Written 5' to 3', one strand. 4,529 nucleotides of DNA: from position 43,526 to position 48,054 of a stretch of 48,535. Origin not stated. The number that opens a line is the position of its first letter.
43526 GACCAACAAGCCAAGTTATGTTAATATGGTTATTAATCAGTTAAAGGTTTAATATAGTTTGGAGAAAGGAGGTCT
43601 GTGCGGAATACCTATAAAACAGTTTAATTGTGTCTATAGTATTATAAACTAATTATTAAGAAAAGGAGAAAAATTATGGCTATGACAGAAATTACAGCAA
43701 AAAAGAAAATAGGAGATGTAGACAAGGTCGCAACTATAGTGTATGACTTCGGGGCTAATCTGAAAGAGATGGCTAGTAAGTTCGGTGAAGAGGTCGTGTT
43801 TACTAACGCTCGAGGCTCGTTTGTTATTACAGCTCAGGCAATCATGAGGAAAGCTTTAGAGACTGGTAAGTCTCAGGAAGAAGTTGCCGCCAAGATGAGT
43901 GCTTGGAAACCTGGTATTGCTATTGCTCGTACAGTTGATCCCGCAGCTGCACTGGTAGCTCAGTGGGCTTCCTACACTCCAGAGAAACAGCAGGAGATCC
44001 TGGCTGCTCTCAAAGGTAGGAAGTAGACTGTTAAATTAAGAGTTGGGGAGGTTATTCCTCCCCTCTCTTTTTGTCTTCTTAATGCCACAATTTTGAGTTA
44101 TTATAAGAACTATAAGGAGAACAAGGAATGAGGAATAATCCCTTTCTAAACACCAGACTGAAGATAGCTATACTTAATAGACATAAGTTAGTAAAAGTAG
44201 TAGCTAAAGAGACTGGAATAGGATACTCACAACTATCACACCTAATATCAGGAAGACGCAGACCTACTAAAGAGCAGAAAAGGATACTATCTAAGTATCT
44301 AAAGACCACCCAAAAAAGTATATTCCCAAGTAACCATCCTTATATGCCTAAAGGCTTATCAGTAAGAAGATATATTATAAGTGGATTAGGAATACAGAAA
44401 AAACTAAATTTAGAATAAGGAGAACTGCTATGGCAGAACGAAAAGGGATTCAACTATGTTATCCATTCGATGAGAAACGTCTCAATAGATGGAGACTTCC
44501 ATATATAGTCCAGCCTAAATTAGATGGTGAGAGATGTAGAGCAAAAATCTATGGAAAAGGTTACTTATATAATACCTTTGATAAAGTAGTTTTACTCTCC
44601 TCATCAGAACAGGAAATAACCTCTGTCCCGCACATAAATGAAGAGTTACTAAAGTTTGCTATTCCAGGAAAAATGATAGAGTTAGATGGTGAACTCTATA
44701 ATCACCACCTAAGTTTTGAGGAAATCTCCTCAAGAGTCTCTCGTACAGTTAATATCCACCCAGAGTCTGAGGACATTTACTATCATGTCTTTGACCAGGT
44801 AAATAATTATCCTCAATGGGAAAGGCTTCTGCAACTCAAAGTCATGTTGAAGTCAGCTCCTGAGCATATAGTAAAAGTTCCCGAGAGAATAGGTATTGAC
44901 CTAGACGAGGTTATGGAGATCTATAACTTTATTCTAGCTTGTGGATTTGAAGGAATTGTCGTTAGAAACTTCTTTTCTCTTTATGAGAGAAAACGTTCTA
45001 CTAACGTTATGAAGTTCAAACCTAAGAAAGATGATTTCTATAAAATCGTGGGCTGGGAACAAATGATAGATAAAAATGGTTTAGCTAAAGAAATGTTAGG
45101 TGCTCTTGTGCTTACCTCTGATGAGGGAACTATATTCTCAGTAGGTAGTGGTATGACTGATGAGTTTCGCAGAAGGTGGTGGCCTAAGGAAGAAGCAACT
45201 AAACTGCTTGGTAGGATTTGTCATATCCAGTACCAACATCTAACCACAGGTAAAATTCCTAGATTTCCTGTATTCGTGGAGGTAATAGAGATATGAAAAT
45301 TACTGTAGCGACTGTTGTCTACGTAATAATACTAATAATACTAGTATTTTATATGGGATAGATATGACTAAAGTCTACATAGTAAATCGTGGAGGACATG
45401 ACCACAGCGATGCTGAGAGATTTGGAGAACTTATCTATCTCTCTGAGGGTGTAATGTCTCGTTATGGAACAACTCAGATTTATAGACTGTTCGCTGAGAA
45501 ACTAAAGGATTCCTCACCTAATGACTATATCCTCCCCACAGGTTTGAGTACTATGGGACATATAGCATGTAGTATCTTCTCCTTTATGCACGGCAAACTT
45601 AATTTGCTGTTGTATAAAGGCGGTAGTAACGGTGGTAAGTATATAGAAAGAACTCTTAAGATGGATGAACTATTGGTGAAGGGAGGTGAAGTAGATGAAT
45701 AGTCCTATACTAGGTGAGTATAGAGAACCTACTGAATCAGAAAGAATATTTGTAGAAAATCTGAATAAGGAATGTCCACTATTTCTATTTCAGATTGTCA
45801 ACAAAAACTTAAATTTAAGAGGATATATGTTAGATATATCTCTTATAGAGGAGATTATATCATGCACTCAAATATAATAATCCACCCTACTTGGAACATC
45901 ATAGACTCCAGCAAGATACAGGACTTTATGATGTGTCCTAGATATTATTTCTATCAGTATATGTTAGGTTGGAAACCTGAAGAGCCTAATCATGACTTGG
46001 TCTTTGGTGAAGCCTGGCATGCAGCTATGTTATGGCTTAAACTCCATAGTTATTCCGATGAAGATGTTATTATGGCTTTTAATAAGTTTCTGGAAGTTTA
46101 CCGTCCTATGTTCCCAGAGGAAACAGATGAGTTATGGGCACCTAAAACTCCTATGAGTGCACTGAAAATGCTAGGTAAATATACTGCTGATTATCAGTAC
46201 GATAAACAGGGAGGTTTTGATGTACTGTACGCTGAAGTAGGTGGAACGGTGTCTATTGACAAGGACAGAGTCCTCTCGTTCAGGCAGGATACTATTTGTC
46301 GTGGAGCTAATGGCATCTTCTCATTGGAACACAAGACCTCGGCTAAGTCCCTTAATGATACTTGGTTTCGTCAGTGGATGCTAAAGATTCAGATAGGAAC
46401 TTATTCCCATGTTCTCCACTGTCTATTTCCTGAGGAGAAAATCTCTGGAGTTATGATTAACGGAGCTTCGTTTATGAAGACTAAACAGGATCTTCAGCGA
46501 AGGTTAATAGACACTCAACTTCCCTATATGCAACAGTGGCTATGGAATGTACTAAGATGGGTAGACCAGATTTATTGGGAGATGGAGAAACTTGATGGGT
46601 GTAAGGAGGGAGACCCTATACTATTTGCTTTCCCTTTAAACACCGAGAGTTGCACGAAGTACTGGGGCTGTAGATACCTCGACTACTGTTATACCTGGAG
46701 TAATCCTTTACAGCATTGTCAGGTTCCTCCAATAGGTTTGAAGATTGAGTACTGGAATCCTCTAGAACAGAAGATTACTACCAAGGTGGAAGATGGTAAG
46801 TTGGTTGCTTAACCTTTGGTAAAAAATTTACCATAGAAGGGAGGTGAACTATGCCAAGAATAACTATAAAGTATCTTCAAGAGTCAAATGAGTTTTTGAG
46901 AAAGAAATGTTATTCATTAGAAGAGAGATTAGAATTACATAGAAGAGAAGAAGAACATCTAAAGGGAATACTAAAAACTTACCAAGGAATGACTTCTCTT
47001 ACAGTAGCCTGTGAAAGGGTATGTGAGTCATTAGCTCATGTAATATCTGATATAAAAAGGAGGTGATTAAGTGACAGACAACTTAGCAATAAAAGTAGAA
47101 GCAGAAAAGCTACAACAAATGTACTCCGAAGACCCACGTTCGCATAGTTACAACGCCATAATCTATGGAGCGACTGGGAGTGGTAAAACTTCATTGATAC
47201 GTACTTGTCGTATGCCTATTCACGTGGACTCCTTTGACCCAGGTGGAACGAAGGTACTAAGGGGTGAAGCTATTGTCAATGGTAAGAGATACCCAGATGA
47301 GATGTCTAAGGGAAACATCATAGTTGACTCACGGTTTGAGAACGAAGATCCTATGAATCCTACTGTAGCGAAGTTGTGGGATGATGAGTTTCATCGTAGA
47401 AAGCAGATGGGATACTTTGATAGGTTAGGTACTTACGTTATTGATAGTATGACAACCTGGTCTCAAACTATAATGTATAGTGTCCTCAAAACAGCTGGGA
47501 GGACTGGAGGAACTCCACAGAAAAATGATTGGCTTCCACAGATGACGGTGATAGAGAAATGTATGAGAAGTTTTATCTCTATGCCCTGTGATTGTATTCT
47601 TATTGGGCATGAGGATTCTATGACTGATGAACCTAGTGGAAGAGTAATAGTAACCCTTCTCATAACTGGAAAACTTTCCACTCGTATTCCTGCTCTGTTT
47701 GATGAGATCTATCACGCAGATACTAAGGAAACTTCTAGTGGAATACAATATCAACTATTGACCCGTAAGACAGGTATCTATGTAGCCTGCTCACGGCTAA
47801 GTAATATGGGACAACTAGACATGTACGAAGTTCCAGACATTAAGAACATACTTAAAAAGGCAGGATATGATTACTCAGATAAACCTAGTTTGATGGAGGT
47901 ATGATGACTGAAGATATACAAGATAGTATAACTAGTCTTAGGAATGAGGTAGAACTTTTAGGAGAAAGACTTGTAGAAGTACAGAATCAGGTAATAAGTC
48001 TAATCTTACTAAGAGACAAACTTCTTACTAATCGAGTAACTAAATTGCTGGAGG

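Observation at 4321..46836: Dispersed family of fixed-length 23-bp palindromes (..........-W3-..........) at gene junctions on both arms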

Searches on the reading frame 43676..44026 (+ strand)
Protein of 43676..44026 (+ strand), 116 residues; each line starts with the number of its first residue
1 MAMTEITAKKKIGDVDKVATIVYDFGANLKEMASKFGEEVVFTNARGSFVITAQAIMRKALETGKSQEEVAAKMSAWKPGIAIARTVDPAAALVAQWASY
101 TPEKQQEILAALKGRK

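Call 18: search_protein_families(library=pfam, proteins=[window:43676-44026:+], max_evalue=0.01)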
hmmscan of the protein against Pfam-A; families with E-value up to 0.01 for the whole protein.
window:43676-44026:+ (116 aa): 0 families

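Call 19: search_protein_families(library=phrogs, proteins=[window:43676-44026:+], max_evalue=0.001)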
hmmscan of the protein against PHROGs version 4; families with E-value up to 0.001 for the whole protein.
window:43676-44026:+ (116 aa): 0 families

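Call 63: search_solved_structures(query=window:43676-44026:+, max_evalue=10)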
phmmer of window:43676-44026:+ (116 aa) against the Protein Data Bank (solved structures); distinct sequences matched with E-value up to 10: 2.
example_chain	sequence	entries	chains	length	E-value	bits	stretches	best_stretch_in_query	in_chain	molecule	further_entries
9k80_A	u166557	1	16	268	0.34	14.7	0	56-84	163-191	Fiber-n6-Zn1-HEHE-5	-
2csu_A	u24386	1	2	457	0.52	14.1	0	38-91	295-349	457aa long hypothetical protein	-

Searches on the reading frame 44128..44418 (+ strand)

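Call 18: search_protein_families(library=pfam, proteins=[window:44128-44418:+], max_evalue=0.01)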
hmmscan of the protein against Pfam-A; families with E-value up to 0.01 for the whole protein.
window:44128-44418:+ (96 aa): 2 families
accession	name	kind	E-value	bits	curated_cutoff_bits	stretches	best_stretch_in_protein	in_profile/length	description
PF01381.28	HTH_3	-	0.00012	22.5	23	1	23-60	13-50/55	Helix-turn-helix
PF13560.12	HTH_31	-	0.0094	16.7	27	0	23-61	18-57/64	Helix-turn-helix domain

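Call 19: search_protein_families(library=phrogs, proteins=[window:44128-44418:+], max_evalue=0.001)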
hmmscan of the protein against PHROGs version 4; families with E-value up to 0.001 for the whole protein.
window:44128-44418:+ (96 aa): 4 families
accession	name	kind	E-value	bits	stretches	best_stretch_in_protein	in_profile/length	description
phrog_2439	-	transcription regulation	7e-05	22.9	1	3-74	4-75/367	transcriptional regulator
phrog_2967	-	transcription regulation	0.00042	20.9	1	8-93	12-90/225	transcriptional regulator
phrog_18104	-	transcription regulation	0.00047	21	1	19-60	13-54/57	transcriptional regulator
phrog_1468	-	transcription regulation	0.00064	20.3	0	26-54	27-55/67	transcriptional repressor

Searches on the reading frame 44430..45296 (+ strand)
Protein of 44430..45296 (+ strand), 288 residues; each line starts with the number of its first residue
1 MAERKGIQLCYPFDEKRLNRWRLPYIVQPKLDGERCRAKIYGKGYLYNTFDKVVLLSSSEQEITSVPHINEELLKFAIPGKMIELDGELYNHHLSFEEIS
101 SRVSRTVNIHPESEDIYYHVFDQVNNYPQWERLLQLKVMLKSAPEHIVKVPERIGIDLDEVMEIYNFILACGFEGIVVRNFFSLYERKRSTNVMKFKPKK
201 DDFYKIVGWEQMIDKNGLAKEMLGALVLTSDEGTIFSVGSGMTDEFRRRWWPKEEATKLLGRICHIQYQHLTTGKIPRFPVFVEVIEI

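Call 18: search_protein_families(library=pfam, proteins=[window:44430-45296:+], max_evalue=0.01)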
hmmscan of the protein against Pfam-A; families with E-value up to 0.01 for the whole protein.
window:44430-45296:+ (288 aa): 3 families
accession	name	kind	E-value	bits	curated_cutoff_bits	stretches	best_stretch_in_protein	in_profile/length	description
PF14743.12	DNA_ligase_OB_2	-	2e-14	53.8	28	1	219-285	6-65/66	DNA ligase OB-like domain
PF01068.26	DNA_ligase_A_M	-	2.1e-13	50.9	26.2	1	16-197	12-204/204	ATP dependent DNA ligase domain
PF09414.15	RNA_ligase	-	0.00061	20.4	27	1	24-196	2-170/171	RNA ligase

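Call 19: search_protein_families(library=phrogs, proteins=[window:44430-45296:+], max_evalue=0.001)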
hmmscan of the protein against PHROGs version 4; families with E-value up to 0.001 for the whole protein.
window:44430-45296:+ (288 aa): 1 family
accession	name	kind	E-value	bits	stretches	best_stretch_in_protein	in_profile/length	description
phrog_114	-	DNA, RNA and nucleotide metabolism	3.5e-61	208.6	1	6-285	222-497/634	ATP-dependent DNA ligase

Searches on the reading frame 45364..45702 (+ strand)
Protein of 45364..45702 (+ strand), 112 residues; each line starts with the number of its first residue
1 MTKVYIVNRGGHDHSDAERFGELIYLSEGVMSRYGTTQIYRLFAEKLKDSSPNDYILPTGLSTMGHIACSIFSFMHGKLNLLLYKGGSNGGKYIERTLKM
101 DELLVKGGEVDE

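Call 64: search_solved_structures(query=window:45364-45702:+, max_evalue=10)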
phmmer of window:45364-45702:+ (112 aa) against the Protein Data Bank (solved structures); distinct sequences matched with E-value up to 10: 9.
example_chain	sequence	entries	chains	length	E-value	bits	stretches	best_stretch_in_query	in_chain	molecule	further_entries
5mfd_A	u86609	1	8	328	4e-07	33.7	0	50-69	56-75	YIIIM''6AII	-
4pls_A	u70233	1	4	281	8.9e-06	29.3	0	50-69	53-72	Arm00010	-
4plq_A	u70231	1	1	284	9.5e-06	29.2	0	50-69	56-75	Arm00011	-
4plr_A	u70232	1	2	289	1.1e-05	29.1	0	50-69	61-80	Arm00008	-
4v3o_A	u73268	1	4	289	1.1e-05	29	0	50-69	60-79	YIII_M5_AII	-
4v3r_A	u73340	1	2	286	1.1e-05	29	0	50-69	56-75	YIII_M5_AII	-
4v3q_A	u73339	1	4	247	0.00038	24.1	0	50-69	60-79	YIII_M4_AII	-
6sa6_A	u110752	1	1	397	0.0027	21.3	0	50-69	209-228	DARPin-Armadillo fusion A5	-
9ygj_C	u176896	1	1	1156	0.82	13.3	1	44-79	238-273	Rhoptry neck protein 5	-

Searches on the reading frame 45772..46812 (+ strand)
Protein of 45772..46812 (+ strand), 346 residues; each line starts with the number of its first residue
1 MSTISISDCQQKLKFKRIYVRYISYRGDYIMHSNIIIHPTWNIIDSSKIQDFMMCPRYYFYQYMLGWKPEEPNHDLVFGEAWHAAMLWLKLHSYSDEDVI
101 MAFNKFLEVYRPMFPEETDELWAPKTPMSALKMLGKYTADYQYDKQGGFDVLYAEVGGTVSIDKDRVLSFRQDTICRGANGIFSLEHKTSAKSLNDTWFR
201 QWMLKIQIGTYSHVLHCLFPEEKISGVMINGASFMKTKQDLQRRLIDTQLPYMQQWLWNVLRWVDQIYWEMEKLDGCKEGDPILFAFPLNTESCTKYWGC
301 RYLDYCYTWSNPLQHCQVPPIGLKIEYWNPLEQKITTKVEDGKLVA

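Call 18: search_protein_families(library=pfam, proteins=[window:45772-46812:+], max_evalue=0.01)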
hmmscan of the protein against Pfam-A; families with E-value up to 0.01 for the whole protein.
window:45772-46812:+ (346 aa): 1 family
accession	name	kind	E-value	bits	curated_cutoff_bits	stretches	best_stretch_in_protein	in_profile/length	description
PF12705.13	PDDEXK_1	-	4.5e-08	33.8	22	1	47-231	5-189/247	PD-(D/E)XK nuclease superfamily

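Call 19: search_protein_families(library=phrogs, proteins=[window:45772-46812:+], max_evalue=0.001)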
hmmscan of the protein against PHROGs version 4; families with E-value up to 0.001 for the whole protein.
window:45772-46812:+ (346 aa): 1 family
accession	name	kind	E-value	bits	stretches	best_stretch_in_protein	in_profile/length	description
phrog_1218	-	DNA, RNA and nucleotide metabolism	2.4e-14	54.4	1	43-239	9-210/364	exonuclease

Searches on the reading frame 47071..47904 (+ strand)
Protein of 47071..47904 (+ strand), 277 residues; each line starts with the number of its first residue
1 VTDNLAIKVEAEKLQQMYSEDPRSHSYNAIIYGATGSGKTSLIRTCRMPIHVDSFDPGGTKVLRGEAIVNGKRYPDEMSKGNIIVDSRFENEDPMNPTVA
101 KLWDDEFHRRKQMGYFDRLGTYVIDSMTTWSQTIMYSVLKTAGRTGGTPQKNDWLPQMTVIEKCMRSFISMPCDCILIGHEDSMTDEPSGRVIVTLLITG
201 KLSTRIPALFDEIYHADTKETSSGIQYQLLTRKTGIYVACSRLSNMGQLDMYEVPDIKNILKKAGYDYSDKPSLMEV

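Call 18: search_protein_families(library=pfam, proteins=[window:47071-47904:+], max_evalue=0.01)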
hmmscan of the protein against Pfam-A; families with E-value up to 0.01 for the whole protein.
window:47071-47904:+ (277 aa): 2 families
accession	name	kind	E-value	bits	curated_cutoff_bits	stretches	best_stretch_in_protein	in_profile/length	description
PF13479.12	AAA_24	-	7.1e-11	42.7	27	1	27-242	3-194/195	AAA domain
PF13191.12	AAA_16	-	0.00082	20.3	32.6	1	12-49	10-47/167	AAA ATPase domain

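Call 19: search_protein_families(library=phrogs, proteins=[window:47071-47904:+], max_evalue=0.001)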
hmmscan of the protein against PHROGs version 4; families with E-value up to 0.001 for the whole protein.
window:47071-47904:+ (277 aa): 1 family
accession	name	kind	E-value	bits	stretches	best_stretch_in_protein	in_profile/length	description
phrog_124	-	DNA, RNA and nucleotide metabolism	8.6e-23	82.3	1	19-270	35-263/382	Sak4-like ssDNA annealing protein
